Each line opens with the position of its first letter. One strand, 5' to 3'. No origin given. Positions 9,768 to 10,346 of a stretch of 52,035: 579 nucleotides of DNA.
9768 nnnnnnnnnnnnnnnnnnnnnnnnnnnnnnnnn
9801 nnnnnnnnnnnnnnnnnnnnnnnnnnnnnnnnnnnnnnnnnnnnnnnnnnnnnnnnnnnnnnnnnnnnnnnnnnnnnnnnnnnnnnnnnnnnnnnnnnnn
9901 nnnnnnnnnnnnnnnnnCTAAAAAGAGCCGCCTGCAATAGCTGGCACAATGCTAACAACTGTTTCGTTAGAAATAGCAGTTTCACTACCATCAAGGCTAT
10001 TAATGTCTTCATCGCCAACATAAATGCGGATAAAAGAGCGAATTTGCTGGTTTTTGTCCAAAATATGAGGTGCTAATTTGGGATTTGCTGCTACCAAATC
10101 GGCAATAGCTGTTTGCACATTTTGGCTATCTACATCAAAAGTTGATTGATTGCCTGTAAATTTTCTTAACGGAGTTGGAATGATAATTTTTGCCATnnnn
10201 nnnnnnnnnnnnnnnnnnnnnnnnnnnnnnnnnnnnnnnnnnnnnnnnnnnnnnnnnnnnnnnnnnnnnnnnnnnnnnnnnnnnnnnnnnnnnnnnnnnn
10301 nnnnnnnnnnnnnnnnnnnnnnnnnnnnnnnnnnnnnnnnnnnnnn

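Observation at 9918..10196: CysO-like carrier ends in GG-SF, so a C-terminally capped sulfur carrier requires JAMM processing.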

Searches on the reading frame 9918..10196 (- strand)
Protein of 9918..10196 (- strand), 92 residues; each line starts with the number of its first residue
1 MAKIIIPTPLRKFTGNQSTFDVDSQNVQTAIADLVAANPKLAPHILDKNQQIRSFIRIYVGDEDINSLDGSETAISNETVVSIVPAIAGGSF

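Call 3: search_protein_families(library=pfam, proteins=[window:9918-10196:-], max_evalue=0.01)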
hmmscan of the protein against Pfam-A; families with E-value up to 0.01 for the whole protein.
window:9918-10196:- (92 aa): 1 family
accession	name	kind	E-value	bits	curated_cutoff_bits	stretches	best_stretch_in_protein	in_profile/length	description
PF02597.26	ThiS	-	4.2e-09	37.3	22.5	1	4-90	1-76/76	ThiS family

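Call 4: search_protein_families(library=ncbifam, proteins=[window:9918-10196:-], max_evalue=0.01)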
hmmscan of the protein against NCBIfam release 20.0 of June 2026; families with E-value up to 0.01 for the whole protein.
window:9918-10196:- (92 aa): 3 families
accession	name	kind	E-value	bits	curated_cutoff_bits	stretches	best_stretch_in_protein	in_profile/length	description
NF041918.1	SAMP1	equivalog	7e-13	48.9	60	1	10-90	9-91/91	ubiquitin-like small modifier protein 1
TIGR01687.1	moaD_arch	subfamily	6.6e-06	26.5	49.5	1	10-90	9-88/88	MoaD family protein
NF053661.1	Urm1_like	equivalog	3.8e-05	23.8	70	1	3-90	1-79/79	Urm1-like protein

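Call 6: find_homologous_proteins(query=window:9918-10196:-, max_evalue=0.001)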
Query window:9918-10196:- (92 aa): 7990 proteins with E <= 0.001 among 8000 candidates; the best 120 are listed.
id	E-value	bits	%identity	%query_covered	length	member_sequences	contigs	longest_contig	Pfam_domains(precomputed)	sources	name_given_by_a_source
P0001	1.3e-46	174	91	100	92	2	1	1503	PF02597.27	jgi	jgi:molybdopterin converting factor small subunit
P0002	1.3e-45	170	90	100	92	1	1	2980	PF02597.27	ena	-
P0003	3.5e-45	169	89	100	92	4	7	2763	PF02597.27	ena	-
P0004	2.5e-32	128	62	100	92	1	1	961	PF02597.27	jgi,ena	-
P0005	1.7e-30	122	65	100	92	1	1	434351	PF02597.27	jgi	jgi:molybdopterin synthase sulfur carrier subunit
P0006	2.5e-29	119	64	100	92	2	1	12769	PF02597.27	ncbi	-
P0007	3.5e-29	118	89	72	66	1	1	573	PF02597.27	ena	-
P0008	8.1e-29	117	63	100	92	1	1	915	PF02597.27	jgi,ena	-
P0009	8.4e-29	117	67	99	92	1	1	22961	PF02597.27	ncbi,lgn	-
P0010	1.0e-28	117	62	100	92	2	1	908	PF02597.27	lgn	-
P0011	1.2e-28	116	62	99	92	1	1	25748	PF02597.27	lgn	-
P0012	1.3e-28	116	63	99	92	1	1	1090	PF02597.27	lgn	-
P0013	1.5e-28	116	61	98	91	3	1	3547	PF02597.27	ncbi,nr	ncbi:MAG: MoaD/ThiS family protein [Bacteroidetes bacterium]|nr:MAG: MoaD/ThiS family protein [Bacte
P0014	1.7e-28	116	62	99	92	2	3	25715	PF02597.27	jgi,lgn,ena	-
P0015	2.0e-28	116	62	98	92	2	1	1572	PF02597.27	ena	-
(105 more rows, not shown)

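Call 7: search_solved_structures(query=window:9918-10196:-, max_evalue=1, show_alignments=3)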
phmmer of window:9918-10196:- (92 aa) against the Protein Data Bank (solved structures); distinct sequences matched with E-value up to 1: 5.
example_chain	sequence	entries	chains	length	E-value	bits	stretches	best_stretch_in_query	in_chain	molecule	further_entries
3dwg_C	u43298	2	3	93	6.1e-11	45.5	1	4-90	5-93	9.5 kDa culture filtrate antigen cfp10A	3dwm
4n6e_B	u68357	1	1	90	3.2e-09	40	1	4-90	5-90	ThiS/MoaD family protein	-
1v8c_A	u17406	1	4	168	0.012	19.1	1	8-92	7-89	MoaD related protein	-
2m19_A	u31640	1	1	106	0.02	18.4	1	11-90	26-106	Molybdopterin converting factor subunit 1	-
2g1e_A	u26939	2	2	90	0.47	14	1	39-90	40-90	hypothetical protein Ta0895 | Putative uncharacterized protein Ta0895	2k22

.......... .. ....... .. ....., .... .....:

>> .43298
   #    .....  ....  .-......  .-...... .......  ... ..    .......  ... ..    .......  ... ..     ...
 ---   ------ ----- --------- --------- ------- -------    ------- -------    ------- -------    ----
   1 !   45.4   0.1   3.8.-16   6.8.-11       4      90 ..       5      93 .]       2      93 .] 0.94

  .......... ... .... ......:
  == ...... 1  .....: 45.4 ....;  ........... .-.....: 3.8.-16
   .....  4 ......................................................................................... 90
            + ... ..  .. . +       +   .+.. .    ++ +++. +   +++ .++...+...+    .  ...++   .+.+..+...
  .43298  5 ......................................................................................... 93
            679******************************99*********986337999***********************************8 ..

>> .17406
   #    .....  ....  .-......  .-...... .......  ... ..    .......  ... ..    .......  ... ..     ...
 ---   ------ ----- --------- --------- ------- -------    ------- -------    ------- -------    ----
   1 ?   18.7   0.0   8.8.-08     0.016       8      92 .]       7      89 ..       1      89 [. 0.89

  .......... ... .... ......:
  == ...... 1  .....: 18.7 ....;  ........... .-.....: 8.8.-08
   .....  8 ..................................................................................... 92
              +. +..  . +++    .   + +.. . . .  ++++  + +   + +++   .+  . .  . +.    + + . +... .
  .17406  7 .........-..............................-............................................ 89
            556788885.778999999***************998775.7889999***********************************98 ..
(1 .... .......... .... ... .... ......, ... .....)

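Call 25: search_protein_representatives(protein=window:9918-10196:-)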
Query: 92 residues. Proteins with E-value up to 0.001 (for the whole library): 2508; up to 1e-10: 334; up to 1e-30: 0. The best 150 are listed.
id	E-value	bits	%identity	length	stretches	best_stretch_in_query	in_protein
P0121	2.6e-27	110.5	59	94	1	1-90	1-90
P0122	3.8e-26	106.7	62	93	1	1-91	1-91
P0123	1.2e-23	98.8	53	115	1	1-91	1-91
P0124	2.7e-23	97.7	54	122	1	1-90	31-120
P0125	1.4e-22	95.4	53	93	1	1-92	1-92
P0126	1.9e-22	95.0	52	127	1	1-90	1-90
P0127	1.9e-21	91.8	52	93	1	1-90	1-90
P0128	8.7e-21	89.7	53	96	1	1-90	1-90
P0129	1.1e-20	89.4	33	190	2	4-91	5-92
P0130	8.1e-20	86.6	57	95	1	1-91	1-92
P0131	2.1e-19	85.3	47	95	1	1-91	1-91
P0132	5.1e-19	84.0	47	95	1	2-91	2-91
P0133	1.3e-18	82.7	53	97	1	1-90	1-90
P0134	3.3e-18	81.4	49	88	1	5-90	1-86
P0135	6.7e-18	80.5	45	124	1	4-90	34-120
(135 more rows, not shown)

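Call 29: find_related_loci(query=A1, collection=genome_contigs, flank=4000)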
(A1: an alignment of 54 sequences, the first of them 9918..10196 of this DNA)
Query A1 (92 aa) in genome_contigs; peptide patterns used: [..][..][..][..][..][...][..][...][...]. (x = any residue, [..] = any of these).
600 stretches matched a pattern (row limit reached: there are more); 594 encode a relative of the query (tblastn E <= 1e-3); the best 80 are kept; 80 distinct loci.
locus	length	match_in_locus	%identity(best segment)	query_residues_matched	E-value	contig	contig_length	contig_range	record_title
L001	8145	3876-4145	58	1-90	1e-32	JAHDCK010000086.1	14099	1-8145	MAG: Saprospiraceae bacterium isolate MAG-132 RZ_12351, whole genome shotgun sequence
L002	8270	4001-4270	58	1-90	7e-32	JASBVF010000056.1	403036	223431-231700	MAG: Bacteroidota bacterium isolate BWSM_97 k141_742541, whole genome shotgun sequence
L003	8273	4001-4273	55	1-91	2e-29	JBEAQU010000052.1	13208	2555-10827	MAG: Bacteroidota bacterium isolate muddycreek_2019_sw_WHONDRS-S19S_0082_B_bin.80 scaffold_331013, whole genome shotgun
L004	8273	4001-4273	54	1-91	1e-27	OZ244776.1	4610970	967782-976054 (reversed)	MAG: Ilyomonas sp. isolate 566d262c-3a9e-40be-8ec1-d983a5e4ec1d genome assembly, chromosome: 1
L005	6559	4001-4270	50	1-90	1e-27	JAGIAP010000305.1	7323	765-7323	MAG: Chitinophagaceae bacterium isolate BIN25 scaffold305_cov0, whole genome shotgun sequence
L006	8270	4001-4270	53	1-90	1e-28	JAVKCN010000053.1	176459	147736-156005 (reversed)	MAG: Cyclobacteriaceae bacterium isolate F4-SAH-22 k141_30770, whole genome shotgun sequence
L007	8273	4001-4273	47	1-91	1e-25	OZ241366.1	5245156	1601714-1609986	MAG: Ilyomonas sp. isolate 02d51c0f-721b-4f93-aec4-42993cf17d44 genome assembly, chromosome: 1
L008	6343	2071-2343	46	1-91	3e-25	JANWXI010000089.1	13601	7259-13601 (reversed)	MAG: Chitinophagales bacterium isolate SKYG42 NODE_89_length_13601_cov_3.839323, whole genome shotgun sequence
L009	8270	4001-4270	47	1-90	7e-24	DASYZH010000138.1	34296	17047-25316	MAG TPA_asm: Puia sp. isolate SMAG_U6357 k141_764468, whole genome shotgun sequence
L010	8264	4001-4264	45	4-91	2e-23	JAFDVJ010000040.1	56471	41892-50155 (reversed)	MAG: Acidobacteria bacterium isolate SZAS-13 ACID-KAN-6__40__length-56471, whole genome shotgun sequence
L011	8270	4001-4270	42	3-92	5e-23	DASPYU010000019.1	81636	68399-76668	MAG TPA_asm: Thermoplasmata archaeon isolate SMAG_U11601 k141_1443799, whole genome shotgun sequence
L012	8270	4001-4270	48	1-90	1e-22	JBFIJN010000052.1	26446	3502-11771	MAG: Nannocystaceae bacterium isolate Mix_sand11.2021.09.Z.87 k141_1620239_length_26446_cov_16.6467, whole genome shotgu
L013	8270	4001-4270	41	1-90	2e-22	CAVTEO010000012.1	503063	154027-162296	MAG: uncultured Acidobacteriota bacterium isolate MFD00822.bin.2.7 genome assembly, contig: contig_64984, whole genome s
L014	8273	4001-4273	41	1-91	2e-22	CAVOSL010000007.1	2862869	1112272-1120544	MAG: uncultured Acidobacteriaceae bacterium isolate MFD00008.bin.1.132 genome assembly, contig: contig_9442, whole genom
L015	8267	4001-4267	44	3-90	4e-22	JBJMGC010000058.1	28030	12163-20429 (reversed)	MAG: Acidobacteriaceae bacterium isolate H3_16_all_fractions_metab_conc_36_61_0 k255_2303450, whole genome shotgun seque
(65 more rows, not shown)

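Call 34: find_encoding_contigs(protein=P0002, flank=3000, max_places=4)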
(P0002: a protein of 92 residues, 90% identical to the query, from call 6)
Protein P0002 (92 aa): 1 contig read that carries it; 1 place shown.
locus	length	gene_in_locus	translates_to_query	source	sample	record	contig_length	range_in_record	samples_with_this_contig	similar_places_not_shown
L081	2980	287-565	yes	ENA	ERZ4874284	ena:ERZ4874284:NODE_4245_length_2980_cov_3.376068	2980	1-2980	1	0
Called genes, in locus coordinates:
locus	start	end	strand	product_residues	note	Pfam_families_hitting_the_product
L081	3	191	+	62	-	?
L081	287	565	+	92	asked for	PF02597:ThiS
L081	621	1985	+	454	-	PF00899:ThiF, PF00581:Rhodanese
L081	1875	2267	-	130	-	-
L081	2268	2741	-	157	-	PF05163:DinB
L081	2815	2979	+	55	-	?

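Call 35: find_encoding_contigs(protein=window:9918-10196:-, flank=3000, max_places=4)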
Protein window:9918-10196:- (92 aa): 1 contig read that carries it; 1 place shown.
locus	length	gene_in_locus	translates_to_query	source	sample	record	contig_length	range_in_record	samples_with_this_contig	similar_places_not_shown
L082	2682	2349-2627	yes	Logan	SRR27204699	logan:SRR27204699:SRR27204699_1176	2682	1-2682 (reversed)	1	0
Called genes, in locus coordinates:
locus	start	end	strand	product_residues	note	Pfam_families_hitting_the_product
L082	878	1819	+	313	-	PF00291:PALP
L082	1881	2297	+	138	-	PF01398:JAB (weak), PF14464:Prok-JAB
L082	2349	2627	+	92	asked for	PF02597:ThiS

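Call 46: predict_structure(alignment_id=A1)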
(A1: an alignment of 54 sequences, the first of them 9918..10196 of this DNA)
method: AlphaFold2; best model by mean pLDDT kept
length: 92 residues; sequences in the alignment: 54
mean_pLDDT: 89.8   pTM: 0.78
mean pLDDT of the five models: 89.8, 89.2, 88.3, 88.1, 87.5
residues with pLDDT >= 90: 75; 70-90: 11; 50-70: 2; < 50: 4
segments of 3 or more residues with pLDDT < 50: 89-92
pLDDT, mean of each block of 10 residues (from residue 1): 92 94 92 95 92 92 93 92 75 46
secondary structure, 60 per line:
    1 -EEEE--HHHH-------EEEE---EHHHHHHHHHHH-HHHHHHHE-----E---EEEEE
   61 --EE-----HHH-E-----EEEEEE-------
elements in order: E2-5 H8-11 E19-22 H27-37 H39-45 E56-60 E80-85

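Call 51: fold_search(model_id=the predicted structure, library=pdb)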
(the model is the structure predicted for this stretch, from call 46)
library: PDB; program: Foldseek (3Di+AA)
matches with E <= 10: 246; with E <= 0.001: 18
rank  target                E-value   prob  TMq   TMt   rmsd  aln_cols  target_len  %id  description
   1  4n6e_B                1.1e-08  1.00  0.88  0.90   1.6        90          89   30  Crystal structure of Amycolatopsis orientalis BexX/CysO complex (released 2014-05-14)
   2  3dwg_C                1.5e-08  1.00  0.85  0.85   2.4        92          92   34  Crystal structure of a sulfur carrier protein complex found in the cysteine biosynthetic pathway of Mycobacterium tube (released 2008-09-23)
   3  3dwm_A                1.6e-07  1.00  0.84  0.87   1.7        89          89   31  Crystal structure of Mycobacterium tuberculosis CysO, an antigen (released 2008-09-23)
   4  1v8c_A                2.3e-06  1.00  0.86  0.49   1.8        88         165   23  Crystal Structure of MoaD related protein from Thermus thermophilus HB8 (released 2004-01-20)
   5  3po0                  2.3e-06  1.00  0.79  0.82   2.2        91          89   20  Crystal structure of SAMP1 from Haloferax volcanii (released 2011-03-30)
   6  2l52_MODEL_1_A        3.6e-06  1.00  0.87  0.81   1.7        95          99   22  Solution structure of the small archaeal modifier protein 1 (SAMP1) from Methanosarcina acetivorans (released 2011-02-09)
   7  1v8c_B                4.2e-06  1.00  0.81  0.48   1.6        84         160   21  Crystal Structure of MoaD related protein from Thermus thermophilus HB8 (released 2004-01-20)
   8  2m19_MODEL_1_A        3.7e-05  1.00  0.74  0.65   2.8        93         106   22  Solution structure of the Haloferax volcanii HVO 2177 protein (released 2013-08-07)
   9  4hro_A                4.2e-05  1.00  0.77  0.81   2.1        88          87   18  Crystal structure of H. volcanii small archaeal modifier protein 1 (released 2013-10-30)
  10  2ax5_MODEL_1_A        4.5e-05  1.00  0.74  0.69   3.1        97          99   20  Solution Structure of Urm1 from Saccharomyces Cerevisiae (released 2006-06-27)
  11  4hro_B                5.1e-05  1.00  0.78  0.81   2.1        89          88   18  Crystal structure of H. volcanii small archaeal modifier protein 1 (released 2013-10-30)
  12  4wwm_B                1.5e-04  1.00  0.70  0.81   2.3        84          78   19  X-ray crystal structure of Sulfolobus solfataricus Urm1 (released 2015-09-23)
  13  4wwm_A                1.6e-04  1.00  0.72  0.83   2.0        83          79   18  X-ray crystal structure of Sulfolobus solfataricus Urm1 (released 2015-09-23)
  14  1fm0_D                2.5e-04  1.00  0.71  0.80   2.4        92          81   16  MOLYBDOPTERIN SYNTHASE (MOAD/MOAE) (released 2001-01-17)
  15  1nvi_D                3.2e-04  1.00  0.65  0.73   2.8        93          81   18  Orthorhombic Crystal Form of Molybdopterin Synthase (released 2003-05-06)
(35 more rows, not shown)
